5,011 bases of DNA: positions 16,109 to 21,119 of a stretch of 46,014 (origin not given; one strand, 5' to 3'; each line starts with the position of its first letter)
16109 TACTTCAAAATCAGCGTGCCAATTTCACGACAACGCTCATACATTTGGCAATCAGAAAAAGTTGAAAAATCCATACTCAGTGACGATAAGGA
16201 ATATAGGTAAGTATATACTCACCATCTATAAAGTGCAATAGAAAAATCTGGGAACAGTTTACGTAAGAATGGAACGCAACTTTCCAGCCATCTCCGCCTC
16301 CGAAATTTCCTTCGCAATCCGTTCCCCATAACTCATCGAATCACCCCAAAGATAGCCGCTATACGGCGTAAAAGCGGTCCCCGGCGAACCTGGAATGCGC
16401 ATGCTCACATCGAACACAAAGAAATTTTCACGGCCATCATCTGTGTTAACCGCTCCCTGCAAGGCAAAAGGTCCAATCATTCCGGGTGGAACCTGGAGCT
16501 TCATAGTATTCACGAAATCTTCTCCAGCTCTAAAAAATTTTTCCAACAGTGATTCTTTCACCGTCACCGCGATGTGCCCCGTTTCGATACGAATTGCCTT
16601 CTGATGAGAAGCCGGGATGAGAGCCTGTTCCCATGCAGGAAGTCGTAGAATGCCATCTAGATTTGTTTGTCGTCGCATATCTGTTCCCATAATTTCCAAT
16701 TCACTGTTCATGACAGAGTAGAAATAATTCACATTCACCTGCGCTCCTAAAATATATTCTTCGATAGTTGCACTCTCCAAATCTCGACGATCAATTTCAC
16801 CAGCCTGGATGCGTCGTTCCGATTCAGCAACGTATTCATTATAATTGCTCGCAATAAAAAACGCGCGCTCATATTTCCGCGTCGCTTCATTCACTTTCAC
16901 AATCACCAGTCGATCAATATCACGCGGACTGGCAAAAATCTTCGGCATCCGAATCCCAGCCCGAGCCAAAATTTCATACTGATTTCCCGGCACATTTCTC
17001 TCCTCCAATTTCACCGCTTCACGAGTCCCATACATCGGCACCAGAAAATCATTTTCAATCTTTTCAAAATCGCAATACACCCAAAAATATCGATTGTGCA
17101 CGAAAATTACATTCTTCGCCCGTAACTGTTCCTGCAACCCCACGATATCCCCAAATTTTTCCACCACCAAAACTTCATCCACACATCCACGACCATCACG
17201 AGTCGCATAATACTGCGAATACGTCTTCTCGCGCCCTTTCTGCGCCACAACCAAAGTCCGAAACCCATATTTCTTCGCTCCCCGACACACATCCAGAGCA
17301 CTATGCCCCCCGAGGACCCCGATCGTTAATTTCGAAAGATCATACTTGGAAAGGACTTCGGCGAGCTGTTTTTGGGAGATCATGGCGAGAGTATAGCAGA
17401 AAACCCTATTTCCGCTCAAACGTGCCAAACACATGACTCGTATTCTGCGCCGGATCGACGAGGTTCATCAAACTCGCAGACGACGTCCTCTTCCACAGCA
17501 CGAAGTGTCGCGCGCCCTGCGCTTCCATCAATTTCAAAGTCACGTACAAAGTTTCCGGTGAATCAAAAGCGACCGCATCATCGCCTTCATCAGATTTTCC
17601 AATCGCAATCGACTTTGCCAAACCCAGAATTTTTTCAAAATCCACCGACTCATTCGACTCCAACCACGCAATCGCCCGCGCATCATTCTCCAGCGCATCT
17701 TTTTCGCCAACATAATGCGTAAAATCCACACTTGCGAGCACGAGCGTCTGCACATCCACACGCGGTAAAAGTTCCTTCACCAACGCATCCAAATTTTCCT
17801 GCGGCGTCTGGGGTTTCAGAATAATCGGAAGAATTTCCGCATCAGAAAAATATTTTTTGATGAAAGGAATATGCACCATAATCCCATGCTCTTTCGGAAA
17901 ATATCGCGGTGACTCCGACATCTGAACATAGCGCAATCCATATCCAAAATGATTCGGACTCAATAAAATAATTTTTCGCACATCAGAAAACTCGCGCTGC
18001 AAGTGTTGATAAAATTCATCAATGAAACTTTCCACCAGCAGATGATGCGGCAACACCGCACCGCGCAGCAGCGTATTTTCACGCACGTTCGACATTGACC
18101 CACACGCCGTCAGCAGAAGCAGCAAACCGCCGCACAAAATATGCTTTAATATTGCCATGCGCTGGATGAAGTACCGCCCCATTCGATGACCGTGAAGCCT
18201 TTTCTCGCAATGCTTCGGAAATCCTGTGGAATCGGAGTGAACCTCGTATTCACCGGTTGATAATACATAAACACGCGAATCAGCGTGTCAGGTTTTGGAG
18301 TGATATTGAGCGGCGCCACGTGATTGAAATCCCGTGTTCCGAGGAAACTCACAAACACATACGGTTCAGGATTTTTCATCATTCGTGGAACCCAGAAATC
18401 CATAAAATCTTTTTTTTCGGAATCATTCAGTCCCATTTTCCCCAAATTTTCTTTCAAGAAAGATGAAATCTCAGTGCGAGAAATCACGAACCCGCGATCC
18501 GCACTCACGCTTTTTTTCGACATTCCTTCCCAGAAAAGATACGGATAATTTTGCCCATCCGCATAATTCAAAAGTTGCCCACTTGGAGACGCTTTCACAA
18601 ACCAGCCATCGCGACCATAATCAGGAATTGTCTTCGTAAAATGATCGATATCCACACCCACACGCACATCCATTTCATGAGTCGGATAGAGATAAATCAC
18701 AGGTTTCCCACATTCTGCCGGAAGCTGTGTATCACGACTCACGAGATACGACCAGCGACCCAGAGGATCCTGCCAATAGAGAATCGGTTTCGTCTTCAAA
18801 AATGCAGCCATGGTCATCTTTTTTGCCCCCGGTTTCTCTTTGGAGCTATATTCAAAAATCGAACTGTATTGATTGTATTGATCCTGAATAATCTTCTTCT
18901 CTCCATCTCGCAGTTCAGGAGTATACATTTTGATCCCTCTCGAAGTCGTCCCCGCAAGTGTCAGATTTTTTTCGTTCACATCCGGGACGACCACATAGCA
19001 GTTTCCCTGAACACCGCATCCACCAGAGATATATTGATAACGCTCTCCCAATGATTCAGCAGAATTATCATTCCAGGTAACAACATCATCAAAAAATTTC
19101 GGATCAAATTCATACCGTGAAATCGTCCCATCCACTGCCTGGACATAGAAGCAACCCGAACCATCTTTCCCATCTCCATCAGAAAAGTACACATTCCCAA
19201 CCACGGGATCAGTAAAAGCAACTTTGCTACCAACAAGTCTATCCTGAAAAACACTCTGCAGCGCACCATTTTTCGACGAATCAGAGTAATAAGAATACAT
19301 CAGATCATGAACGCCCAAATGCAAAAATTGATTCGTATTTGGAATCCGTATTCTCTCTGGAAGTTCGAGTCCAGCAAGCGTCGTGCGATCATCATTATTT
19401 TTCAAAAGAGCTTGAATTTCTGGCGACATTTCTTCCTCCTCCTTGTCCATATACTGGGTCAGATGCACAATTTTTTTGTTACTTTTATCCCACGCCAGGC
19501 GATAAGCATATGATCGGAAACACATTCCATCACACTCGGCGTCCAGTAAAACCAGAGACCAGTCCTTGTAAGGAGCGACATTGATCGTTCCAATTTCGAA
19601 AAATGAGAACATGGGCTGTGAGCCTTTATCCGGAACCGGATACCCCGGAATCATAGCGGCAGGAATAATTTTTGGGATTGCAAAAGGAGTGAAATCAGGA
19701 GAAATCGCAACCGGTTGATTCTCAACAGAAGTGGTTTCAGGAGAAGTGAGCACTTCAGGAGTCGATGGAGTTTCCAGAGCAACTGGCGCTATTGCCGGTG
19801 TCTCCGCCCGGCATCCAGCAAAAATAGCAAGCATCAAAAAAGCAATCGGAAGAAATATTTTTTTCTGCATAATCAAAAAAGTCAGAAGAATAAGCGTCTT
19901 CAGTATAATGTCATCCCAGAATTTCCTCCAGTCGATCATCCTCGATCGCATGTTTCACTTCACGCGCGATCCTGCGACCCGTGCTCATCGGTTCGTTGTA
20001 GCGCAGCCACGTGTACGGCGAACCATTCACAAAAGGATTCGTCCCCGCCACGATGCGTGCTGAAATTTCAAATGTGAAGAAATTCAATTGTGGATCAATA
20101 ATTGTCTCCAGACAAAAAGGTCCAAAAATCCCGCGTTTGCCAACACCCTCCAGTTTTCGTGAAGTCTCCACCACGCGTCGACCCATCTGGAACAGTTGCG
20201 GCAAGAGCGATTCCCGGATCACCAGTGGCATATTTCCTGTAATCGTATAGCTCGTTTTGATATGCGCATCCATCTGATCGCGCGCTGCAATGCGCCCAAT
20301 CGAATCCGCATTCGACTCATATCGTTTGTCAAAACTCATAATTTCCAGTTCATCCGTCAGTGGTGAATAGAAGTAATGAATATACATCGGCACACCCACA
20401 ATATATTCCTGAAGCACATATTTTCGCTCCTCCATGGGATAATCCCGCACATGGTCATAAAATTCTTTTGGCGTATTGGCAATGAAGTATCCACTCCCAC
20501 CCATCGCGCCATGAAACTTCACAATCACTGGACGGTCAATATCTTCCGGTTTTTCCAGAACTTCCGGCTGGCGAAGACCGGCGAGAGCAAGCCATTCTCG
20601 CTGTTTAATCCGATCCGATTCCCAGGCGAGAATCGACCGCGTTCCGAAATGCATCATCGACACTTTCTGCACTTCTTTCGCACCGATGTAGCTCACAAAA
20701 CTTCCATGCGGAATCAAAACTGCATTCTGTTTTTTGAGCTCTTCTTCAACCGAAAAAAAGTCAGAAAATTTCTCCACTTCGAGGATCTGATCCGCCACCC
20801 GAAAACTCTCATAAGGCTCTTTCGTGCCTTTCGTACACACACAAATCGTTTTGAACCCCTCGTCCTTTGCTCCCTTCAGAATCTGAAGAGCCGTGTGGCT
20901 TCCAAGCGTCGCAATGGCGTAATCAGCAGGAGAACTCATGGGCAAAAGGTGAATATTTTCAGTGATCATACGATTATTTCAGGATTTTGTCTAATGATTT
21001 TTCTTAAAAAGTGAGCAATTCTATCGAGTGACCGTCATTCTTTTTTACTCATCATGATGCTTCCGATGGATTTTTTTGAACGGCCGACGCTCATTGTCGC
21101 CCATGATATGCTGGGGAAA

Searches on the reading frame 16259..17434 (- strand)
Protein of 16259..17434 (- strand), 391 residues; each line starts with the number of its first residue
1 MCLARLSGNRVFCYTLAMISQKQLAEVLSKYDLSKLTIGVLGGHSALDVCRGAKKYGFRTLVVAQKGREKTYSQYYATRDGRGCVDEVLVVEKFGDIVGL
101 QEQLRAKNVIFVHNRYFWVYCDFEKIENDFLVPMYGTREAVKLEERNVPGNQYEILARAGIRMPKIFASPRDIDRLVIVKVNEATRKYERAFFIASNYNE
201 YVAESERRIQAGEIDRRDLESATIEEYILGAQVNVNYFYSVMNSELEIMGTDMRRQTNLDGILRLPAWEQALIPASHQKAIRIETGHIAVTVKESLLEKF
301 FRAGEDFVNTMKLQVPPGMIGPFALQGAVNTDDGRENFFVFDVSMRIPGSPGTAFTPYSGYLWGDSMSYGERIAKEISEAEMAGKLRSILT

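Call 6: search_protein_families(library=pfam, proteins=[window:16259-17434:-], max_evalue=0.001)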
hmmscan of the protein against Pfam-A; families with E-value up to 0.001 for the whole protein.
window:16259-17434:- (391 aa): 2 families
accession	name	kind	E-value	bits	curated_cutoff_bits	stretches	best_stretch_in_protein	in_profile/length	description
PF06973.17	DUF1297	-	5.8e-57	192.7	23.8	1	200-391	1-188/188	Domain of unknown function (DUF1297)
PF06849.18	DUF1246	-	1.1e-34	119.5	25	1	38-167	1-122/122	Protein of unknown function (DUF1246)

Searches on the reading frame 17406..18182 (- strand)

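Call 6: search_protein_families(library=pfam, proteins=[window:17406-18182:-], max_evalue=0.001)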
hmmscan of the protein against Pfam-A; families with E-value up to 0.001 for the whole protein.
window:17406-18182:- (258 aa): 1 family
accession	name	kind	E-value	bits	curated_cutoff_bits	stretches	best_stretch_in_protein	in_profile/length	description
PF01875.22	Memo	-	1.1e-11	44.9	27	1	96-184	119-214/269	Memo-like protein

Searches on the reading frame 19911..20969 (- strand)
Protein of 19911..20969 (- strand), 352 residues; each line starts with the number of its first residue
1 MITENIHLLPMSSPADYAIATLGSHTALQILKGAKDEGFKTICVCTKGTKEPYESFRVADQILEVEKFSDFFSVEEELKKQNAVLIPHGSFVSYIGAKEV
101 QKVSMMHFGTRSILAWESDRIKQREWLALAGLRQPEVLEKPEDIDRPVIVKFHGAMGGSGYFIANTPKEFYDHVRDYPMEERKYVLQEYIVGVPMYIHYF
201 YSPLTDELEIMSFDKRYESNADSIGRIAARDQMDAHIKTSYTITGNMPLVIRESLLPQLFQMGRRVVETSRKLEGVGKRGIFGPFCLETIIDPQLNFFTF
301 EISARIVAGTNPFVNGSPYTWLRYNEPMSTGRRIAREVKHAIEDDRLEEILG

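Call 7: search_protein_families(library=pfam, proteins=[window:19911-20969:-], max_evalue=0.001)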
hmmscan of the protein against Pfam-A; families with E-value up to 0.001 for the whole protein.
window:19911-20969:- (352 aa): 2 families
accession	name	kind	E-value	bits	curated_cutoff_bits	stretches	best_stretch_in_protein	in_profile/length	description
PF06973.17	DUF1297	-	4.3e-69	232.3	23.8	1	182-351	21-187/188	Domain of unknown function (DUF1297)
PF06849.18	DUF1246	-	4.6e-43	146.5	25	1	19-137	1-121/122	Protein of unknown function (DUF1246)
